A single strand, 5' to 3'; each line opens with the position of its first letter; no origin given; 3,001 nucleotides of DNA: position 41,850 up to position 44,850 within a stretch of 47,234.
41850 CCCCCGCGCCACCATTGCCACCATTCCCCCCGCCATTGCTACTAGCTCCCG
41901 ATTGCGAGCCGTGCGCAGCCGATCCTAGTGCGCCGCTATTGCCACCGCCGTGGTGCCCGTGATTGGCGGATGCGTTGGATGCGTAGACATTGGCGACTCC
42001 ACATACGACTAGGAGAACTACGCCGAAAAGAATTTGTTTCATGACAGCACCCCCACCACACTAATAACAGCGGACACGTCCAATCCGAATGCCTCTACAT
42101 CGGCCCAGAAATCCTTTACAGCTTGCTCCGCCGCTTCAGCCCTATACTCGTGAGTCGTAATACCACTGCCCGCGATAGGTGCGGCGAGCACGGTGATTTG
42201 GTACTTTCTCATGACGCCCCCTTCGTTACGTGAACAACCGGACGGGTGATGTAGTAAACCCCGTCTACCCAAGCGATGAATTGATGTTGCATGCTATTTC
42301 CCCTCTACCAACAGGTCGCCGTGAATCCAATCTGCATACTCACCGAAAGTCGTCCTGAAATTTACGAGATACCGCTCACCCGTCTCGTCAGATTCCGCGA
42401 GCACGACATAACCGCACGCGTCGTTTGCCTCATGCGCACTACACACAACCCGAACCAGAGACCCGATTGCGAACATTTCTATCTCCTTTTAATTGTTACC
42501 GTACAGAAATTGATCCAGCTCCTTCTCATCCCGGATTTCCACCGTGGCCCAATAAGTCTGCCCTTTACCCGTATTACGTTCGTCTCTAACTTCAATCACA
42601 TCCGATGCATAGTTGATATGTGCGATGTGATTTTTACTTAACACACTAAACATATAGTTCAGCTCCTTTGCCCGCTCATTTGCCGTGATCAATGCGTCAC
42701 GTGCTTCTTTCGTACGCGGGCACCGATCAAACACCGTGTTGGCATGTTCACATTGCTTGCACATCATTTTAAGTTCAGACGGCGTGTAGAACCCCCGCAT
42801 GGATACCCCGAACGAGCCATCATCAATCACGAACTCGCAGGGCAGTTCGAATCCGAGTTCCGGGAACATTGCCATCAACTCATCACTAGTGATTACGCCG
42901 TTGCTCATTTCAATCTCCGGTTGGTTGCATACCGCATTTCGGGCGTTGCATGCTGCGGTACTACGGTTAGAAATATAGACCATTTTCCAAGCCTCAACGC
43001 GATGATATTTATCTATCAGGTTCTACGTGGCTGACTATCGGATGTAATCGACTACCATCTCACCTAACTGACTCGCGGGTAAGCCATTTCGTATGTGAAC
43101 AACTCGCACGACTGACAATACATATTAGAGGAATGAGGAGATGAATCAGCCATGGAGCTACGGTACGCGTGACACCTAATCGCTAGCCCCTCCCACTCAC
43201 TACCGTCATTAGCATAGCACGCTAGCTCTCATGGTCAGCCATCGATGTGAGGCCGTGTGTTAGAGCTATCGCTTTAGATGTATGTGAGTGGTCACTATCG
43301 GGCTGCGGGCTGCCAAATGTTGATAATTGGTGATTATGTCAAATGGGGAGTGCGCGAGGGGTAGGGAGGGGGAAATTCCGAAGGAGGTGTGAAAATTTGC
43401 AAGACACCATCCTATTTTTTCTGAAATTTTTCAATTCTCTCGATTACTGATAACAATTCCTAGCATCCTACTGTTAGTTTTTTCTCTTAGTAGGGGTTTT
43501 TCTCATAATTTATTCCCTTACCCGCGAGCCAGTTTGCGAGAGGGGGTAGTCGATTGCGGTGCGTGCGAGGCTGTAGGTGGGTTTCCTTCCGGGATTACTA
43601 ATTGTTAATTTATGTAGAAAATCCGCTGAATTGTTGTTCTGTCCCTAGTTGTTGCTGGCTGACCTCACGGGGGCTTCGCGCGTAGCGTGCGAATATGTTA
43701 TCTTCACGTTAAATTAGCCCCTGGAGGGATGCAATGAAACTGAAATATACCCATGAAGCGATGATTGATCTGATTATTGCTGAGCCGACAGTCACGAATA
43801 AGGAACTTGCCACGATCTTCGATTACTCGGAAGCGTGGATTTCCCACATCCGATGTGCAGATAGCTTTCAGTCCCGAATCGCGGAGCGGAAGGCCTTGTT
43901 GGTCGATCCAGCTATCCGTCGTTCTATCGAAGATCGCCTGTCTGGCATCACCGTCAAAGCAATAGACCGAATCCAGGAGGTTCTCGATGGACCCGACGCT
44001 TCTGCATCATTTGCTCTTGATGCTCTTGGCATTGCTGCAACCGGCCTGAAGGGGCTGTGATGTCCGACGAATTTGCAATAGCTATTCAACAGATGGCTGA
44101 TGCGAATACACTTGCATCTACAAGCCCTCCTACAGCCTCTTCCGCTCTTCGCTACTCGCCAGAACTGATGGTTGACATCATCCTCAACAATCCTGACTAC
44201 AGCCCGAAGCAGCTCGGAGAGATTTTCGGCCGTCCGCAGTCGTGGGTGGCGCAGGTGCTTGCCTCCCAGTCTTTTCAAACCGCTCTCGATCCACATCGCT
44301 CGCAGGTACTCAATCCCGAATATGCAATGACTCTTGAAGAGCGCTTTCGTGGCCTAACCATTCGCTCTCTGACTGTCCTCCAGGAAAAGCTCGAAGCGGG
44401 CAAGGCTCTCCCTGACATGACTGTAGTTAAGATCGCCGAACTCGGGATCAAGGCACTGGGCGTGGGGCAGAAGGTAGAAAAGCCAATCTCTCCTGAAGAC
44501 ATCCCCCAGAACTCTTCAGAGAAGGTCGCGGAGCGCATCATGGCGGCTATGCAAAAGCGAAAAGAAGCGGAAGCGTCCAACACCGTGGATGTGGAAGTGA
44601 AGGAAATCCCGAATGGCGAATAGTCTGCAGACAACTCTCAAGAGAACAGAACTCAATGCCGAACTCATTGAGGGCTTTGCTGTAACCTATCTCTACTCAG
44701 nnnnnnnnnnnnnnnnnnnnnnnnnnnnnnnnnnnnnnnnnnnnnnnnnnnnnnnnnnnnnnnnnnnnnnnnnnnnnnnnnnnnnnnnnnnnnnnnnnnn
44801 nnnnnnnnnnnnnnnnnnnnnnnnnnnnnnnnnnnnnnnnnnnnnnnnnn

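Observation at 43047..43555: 37-39-bp inverted repeat bracketing the non-coding core between the divergent early and late arms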

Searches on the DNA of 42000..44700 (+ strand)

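Call 4: search_dna_similar(query=window:42400-44700:+, collection=phages, mode=near, max_rows=30)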
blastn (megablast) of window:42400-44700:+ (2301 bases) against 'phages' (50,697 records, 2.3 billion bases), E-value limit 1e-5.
No match.

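Call 5: search_rna_families(source=window, start=42000, end=44500, threshold=evalue, max_evalue=1)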
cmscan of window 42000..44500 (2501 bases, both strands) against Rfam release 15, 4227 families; matches with E-value up to 1: 0.
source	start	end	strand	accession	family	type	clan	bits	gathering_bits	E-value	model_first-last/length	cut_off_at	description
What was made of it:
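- On Known structured RNA family (Rfam) or rRNA-like processing stalk: No hit at E up to 1 in 42000-44500 on either strand (call 5).
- Rfam gives nothing at E up to 1 (call 5).
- Tried and rejected: Rfam at E up to 1 gave nothing (call 5).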

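Call 88: search_dna_similar(query=window:43300-43560:+, collection=phages, mode=distant, max_evalue=10, max_rows=30)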
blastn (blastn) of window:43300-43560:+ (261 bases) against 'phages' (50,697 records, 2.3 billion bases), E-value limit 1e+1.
Records with a match: 6; places in all: 6; records where one place covers at least 80% of the query: 0.
Best place of each record, by identity: 90-95% 3; 80-90% 3.
By first word of the organism name: Agrobacterium 2; Bacillus 1; Vibrio 1; Enterococcus 1; Streptococcus 1.
By host as written in the record: Agrobacterium tumefaciens C58 2; Bacillus thuringiensis 1; Vibrio cyclitrophicus 10N.286.54.F4 1; Enterococcus faecium E1071 1; - 1.
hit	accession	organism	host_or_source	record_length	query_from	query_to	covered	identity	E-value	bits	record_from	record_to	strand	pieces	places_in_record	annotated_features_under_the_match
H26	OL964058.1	Bacillus phage vB_BtM_BMBsp2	Bacillus thuringiensis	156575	90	140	20%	80.4%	3e-1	41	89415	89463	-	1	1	hypothetical protein (x2)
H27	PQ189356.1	Vibrio phage 10N.286.54.F4_PE001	Vibrio cyclitrophicus 10N.286.54.F4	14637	23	53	12%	87.1%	9e-1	39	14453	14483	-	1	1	hypothetical protein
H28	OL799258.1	Enterococcus phage phiSHEF13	Enterococcus faecium E1071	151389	175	203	11%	89.7%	9e-1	40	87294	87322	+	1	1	none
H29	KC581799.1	Streptococcus phage phiD12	-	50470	113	137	10%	92.0%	3e+0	37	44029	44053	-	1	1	dynein-related subfamily protein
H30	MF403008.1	Agrobacterium phage Atu_ph07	Agrobacterium tumefaciens C58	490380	108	132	10%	92.0%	3e+0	37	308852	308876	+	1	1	hypothetical protein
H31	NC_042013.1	Agrobacterium phage Atu_ph07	Agrobacterium tumefaciens C58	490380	108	132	10%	92.0%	3e+0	37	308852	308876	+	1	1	hypothetical protein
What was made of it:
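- Tried and rejected: megablast and blastn of the region against 50,697 GenBank phage records gave nothing meaningful (calls 4, 88).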

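Call 101: build_rna_model(alignment_id=A6, structure=none)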
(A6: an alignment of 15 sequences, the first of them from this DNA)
Model R1 built from alignment A6 (15 sequences, 88 columns); structure: none (sequence only).
model positions 83; base pairs 0; branch points 0; effective number of sequences 5.64; information 0.684 bits per position. No base pairs: searches with it score sequence only.

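Call 102: search_with_rna_model(model_id=R1, sources=[window, L079, L080, L015, L016, L017, L041, L042, L043, L044, L045, L046, L047, L051, L052, L033, L049], max_evalue=10, show_alignments=5)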
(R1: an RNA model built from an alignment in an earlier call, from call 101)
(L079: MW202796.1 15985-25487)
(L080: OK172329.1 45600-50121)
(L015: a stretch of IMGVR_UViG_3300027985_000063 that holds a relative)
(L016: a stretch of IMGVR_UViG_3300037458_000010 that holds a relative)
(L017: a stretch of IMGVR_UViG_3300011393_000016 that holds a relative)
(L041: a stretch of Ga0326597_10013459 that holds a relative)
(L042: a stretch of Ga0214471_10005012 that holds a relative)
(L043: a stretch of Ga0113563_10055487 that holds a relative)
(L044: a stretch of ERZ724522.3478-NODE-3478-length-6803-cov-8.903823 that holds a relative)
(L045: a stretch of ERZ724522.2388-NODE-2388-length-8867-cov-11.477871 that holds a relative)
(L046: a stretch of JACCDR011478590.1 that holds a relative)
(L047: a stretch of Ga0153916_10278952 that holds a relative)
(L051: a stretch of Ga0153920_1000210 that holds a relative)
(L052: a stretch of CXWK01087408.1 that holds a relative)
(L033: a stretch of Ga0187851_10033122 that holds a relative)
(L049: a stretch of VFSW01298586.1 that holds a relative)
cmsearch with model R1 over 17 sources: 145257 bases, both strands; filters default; matches with E-value up to 10: 5.
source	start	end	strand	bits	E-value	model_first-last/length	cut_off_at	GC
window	43358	43436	+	76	1.9e-22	4-82/83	-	0.41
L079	2366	2441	+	23.3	5.2e-06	4-80/83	-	0.41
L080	2651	2721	+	17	0.00051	7-77/83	-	0.45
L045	1945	2014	+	13.4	0.0064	5-75/83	-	0.4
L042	1821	1893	+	11.6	0.024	5-76/83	-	0.41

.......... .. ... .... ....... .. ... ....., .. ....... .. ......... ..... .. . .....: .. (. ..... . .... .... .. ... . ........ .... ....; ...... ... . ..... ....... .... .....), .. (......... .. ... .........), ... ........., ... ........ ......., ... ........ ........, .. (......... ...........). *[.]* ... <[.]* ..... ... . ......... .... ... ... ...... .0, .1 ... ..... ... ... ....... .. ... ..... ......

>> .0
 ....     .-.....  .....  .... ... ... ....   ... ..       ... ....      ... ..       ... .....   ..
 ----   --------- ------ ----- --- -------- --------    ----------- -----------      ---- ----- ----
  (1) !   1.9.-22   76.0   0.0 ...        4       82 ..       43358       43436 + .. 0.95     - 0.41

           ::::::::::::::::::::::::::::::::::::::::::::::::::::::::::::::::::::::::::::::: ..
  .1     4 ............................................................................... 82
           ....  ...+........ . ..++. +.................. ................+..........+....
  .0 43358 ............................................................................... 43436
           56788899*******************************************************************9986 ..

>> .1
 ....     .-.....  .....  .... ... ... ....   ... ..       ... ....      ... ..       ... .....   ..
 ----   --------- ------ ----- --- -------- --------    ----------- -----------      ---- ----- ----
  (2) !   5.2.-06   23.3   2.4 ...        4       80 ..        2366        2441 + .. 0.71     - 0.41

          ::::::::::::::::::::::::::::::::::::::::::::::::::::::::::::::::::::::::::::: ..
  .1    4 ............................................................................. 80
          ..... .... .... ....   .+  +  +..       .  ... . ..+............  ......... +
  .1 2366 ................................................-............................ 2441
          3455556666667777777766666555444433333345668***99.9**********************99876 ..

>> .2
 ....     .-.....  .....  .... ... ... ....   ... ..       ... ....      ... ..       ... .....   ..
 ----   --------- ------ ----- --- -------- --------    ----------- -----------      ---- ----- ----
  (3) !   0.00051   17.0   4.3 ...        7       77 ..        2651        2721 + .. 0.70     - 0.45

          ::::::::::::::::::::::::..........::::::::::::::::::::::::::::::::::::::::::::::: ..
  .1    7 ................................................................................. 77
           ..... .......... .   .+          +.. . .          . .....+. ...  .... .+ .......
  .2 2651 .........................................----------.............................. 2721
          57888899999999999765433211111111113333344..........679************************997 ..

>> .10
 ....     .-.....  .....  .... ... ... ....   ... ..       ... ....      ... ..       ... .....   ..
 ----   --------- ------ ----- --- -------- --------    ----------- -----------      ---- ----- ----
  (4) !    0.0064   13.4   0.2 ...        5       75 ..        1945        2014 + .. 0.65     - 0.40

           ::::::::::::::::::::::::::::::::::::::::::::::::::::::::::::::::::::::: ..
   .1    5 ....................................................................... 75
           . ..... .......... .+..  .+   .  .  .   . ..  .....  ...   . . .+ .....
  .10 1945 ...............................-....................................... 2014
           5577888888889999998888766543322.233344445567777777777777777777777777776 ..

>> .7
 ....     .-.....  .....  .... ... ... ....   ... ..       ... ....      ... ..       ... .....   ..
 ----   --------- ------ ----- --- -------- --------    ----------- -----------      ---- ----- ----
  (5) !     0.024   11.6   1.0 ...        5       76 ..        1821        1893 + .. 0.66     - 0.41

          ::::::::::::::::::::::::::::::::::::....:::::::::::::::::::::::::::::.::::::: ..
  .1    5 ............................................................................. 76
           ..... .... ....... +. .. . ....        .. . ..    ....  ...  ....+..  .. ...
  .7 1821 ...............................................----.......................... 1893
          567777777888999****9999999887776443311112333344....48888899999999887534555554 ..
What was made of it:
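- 43358..43436 (+): Deeply conserved core: G-tract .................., then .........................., then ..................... Sequence profile R1 scores 76 bits here and finds a single hit, in the same orientation, in each of four distant phages (call 102).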
